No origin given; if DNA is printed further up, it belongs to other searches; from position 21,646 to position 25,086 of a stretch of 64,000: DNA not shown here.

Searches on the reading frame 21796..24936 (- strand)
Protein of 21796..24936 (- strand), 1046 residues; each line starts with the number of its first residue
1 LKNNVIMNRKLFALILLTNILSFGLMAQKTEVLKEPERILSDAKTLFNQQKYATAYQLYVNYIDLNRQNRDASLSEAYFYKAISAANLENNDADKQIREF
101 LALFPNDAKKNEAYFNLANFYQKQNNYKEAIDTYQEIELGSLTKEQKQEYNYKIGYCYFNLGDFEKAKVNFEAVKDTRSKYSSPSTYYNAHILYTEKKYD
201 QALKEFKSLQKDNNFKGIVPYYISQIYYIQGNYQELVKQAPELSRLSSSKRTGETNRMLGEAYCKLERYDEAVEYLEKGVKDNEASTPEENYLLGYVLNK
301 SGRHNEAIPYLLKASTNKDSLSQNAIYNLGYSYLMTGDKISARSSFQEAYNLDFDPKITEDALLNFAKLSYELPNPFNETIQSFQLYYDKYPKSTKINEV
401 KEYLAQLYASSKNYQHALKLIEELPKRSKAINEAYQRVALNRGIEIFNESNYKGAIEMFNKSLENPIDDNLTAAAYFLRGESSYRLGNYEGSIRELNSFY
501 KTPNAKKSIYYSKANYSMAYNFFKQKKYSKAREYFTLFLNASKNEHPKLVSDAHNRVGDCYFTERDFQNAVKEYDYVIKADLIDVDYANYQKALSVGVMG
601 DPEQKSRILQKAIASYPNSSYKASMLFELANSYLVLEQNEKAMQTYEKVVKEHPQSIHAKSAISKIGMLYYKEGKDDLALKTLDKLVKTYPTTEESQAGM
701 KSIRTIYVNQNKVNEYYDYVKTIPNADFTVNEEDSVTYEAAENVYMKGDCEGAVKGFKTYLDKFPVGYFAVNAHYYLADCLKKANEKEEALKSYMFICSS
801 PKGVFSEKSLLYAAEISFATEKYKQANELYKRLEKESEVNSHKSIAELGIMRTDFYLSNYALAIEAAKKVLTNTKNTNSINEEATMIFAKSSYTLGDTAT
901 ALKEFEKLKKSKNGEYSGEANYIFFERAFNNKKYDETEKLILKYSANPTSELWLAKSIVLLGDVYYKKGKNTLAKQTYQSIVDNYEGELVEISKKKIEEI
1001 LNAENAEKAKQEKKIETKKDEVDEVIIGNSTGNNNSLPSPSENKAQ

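Call 48: search_protein_families(library=pfam, proteins=[window:21796-24936:-], max_evalue=0.001)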
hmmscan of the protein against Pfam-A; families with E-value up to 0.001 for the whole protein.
window:21796-24936:- (1046 aa): 18 families
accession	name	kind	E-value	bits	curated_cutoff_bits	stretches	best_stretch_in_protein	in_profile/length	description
PF07719.23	TPR_2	-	8.8e-43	141.3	27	1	112-136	2-26/34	Tetratricopeptide repeat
PF13174.12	TPR_6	-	2.6e-40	134.7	26.3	2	665-692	5-32/33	Tetratricopeptide repeat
PF13432.12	TPR_16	-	2.5e-36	124.1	32.7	1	258-314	2-57/65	Tetratricopeptide repeat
PF00515.34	TPR_1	-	1.2e-30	104.5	27.8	1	112-136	2-26/34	Tetratricopeptide repeat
PF13424.12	TPR_12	-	3.3e-27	94.9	30.1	0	224-279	10-71/77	Tetratricopeptide repeat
PF13428.12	TPR_14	-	2.4e-25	86.9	23.5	0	257-284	5-32/44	Tetratricopeptide repeat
PF14559.12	TPR_19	-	5.2e-24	84.8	25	0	607-666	12-68/68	Tetratricopeptide repeat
PF13181.12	TPR_8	-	5.6e-22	76.4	25.7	0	149-174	2-27/34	Tetratricopeptide repeat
PF13176.12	TPR_7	-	3.7e-16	58.2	27.9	1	113-136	1-24/36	Tetratricopeptide repeat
PF12895.13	ANAPC3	-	3.4e-15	56.5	27.2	0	245-313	14-81/82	Anaphase-promoting complex, cyclosome, subunit 3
PF21545.3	T7SS_EccA1_N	-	3.3e-14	53.3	27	1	385-535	87-228/272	T7SS, ESX-1 secretion system protein EccA1, N-terminal domain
PF09976.15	TPR_21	-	1.6e-11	44.8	25.5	1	820-998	33-189/193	Tetratricopeptide repeat-like domain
PF25062.1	ARM_TT21_N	-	1.3e-07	32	40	0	263-380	71-187/222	Tetratricopeptide repeat protein 21 N-terminal ARM repeat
PF13374.12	TPR_10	-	1.3e-07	31.8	27.5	0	259-281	8-30/42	Tetratricopeptide repeat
PF17874.7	TPR_MalT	-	1.4e-05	25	45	0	89-144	16-71/336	MalT-like TPR region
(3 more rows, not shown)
